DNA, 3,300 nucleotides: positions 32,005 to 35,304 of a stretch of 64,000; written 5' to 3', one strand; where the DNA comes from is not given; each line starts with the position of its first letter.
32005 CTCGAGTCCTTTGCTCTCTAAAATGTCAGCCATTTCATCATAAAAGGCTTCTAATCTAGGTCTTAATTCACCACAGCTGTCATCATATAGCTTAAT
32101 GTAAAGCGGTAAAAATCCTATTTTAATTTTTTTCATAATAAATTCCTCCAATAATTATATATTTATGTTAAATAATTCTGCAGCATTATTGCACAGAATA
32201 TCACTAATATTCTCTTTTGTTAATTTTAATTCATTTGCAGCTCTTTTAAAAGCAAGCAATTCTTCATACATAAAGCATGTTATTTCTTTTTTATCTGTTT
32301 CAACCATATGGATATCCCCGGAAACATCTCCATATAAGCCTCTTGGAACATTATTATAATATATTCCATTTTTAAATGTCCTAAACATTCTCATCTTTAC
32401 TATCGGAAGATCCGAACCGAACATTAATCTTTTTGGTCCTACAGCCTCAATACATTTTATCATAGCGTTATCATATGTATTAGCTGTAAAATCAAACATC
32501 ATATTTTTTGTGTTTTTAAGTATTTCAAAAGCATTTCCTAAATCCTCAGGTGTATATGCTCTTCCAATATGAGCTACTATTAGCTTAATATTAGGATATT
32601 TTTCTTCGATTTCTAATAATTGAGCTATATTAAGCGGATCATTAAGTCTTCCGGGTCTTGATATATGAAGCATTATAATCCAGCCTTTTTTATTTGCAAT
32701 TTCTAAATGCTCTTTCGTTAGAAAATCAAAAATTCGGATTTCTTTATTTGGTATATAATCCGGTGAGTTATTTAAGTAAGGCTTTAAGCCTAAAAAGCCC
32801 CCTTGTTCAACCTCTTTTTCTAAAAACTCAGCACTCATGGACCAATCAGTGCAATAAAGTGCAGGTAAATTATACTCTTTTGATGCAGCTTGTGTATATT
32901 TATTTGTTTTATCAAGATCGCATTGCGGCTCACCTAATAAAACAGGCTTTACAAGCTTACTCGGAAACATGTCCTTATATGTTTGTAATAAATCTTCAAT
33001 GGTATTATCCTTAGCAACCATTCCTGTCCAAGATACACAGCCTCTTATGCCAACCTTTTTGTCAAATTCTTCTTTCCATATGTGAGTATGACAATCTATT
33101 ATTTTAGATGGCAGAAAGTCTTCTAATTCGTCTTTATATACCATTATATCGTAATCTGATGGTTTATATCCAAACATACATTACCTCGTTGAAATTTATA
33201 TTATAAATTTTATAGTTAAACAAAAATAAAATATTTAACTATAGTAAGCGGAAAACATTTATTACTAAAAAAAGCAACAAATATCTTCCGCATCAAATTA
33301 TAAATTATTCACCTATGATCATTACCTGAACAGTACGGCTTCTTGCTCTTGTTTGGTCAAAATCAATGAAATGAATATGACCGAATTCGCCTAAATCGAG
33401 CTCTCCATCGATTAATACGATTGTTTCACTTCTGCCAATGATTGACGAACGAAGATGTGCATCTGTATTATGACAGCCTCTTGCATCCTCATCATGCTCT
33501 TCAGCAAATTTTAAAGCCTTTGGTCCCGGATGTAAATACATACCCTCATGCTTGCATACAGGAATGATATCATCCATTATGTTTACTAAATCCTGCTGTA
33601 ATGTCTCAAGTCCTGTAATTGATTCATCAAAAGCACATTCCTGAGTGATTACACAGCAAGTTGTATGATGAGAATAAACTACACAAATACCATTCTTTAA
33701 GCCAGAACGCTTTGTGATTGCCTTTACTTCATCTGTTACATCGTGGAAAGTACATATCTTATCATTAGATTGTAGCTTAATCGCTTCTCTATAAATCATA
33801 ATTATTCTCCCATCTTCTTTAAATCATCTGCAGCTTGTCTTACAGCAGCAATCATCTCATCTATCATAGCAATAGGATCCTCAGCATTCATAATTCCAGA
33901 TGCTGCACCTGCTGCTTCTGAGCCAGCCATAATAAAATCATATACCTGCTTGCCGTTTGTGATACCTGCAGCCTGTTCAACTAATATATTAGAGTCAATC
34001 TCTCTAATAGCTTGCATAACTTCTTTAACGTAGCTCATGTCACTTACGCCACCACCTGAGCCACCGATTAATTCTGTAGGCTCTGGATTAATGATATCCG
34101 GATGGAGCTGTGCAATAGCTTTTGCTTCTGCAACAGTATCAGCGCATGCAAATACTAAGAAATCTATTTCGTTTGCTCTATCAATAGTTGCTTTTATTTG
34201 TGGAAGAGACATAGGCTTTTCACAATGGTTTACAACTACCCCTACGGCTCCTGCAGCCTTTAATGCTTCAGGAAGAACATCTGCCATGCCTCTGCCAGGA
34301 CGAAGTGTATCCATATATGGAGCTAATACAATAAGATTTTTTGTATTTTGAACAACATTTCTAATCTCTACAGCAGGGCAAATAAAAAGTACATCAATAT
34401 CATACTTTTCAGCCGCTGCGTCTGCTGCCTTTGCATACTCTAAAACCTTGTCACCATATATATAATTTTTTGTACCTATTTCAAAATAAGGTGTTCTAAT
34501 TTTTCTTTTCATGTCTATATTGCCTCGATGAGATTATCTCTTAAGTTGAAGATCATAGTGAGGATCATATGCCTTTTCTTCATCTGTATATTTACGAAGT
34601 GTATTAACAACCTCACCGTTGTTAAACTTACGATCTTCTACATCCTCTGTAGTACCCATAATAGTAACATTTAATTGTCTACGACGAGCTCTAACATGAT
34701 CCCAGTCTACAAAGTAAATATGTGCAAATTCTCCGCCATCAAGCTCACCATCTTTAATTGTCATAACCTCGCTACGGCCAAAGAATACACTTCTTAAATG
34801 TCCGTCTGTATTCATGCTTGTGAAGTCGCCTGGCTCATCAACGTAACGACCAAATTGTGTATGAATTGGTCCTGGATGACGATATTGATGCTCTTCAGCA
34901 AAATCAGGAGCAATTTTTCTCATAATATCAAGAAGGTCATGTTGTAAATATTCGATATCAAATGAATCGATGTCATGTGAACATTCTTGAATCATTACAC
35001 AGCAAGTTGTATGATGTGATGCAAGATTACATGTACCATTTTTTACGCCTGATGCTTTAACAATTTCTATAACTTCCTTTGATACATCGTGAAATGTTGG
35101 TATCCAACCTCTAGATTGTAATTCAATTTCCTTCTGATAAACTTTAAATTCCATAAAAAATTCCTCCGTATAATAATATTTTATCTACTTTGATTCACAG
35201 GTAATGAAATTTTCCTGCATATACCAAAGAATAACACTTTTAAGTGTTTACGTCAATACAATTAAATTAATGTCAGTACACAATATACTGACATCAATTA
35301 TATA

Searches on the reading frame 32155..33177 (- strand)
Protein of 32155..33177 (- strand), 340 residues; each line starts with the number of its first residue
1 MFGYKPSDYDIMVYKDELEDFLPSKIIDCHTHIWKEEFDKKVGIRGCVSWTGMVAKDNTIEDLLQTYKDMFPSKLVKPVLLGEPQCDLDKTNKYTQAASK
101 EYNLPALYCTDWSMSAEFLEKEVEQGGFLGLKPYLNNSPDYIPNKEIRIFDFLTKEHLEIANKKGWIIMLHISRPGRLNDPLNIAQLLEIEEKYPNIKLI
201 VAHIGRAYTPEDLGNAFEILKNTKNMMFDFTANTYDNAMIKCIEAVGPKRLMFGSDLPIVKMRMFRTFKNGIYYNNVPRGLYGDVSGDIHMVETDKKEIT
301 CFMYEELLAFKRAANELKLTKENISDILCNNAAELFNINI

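Call 20: search_protein_families(library=pfam, proteins=[window:32155-33177:-], max_evalue=0.01)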
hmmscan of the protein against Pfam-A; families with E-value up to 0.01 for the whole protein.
window:32155-33177:- (340 aa): 1 family
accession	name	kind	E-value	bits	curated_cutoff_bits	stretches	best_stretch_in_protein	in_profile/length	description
PF04909.20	Amidohydro_2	-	1.9e-19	71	26.4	1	115-337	94-288/289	Amidohydrolase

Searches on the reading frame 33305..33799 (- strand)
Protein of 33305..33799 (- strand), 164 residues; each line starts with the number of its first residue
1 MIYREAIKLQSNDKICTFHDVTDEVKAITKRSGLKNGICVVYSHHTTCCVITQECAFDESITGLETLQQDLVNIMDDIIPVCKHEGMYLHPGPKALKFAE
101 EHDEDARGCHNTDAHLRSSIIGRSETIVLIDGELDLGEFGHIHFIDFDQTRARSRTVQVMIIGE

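Call 20: search_protein_families(library=pfam, proteins=[window:33305-33799:-], max_evalue=0.01)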
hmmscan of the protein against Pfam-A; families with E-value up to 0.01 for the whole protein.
window:33305-33799:- (164 aa): 1 family
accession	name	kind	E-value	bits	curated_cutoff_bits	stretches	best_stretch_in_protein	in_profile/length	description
PF01894.22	UPF0047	-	1.2e-26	93.5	27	1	20-159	1-115/117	Uncharacterised protein family UPF0047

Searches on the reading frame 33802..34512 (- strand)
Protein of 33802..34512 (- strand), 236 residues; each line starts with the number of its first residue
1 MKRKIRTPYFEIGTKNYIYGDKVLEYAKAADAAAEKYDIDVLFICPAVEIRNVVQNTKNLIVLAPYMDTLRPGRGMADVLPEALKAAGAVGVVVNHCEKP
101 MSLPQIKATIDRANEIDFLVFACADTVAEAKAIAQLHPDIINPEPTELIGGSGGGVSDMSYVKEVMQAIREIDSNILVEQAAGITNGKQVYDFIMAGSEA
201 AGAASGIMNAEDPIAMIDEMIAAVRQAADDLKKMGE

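Call 20: search_protein_families(library=pfam, proteins=[window:33802-34512:-], max_evalue=0.01)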
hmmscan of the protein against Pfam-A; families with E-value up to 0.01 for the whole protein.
window:33802-34512:- (236 aa): 2 families
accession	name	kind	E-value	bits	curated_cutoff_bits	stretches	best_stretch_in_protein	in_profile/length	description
PF00121.24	TIM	-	3.5e-11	43.5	20.1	1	18-180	11-197/245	Triosephosphate isomerase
PF05690.20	ThiG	-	0.003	17.4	23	1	119-225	127-225/247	Thiazole biosynthesis protein ThiG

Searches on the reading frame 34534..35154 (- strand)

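Call 20: search_protein_families(library=pfam, proteins=[window:34534-35154:-], max_evalue=0.01)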
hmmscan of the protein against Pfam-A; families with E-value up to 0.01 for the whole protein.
window:34534-35154:- (206 aa): 1 family
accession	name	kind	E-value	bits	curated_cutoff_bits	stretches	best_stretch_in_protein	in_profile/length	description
PF01894.22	UPF0047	-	2.4e-24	86.2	27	1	23-164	1-116/117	Uncharacterised protein family UPF0047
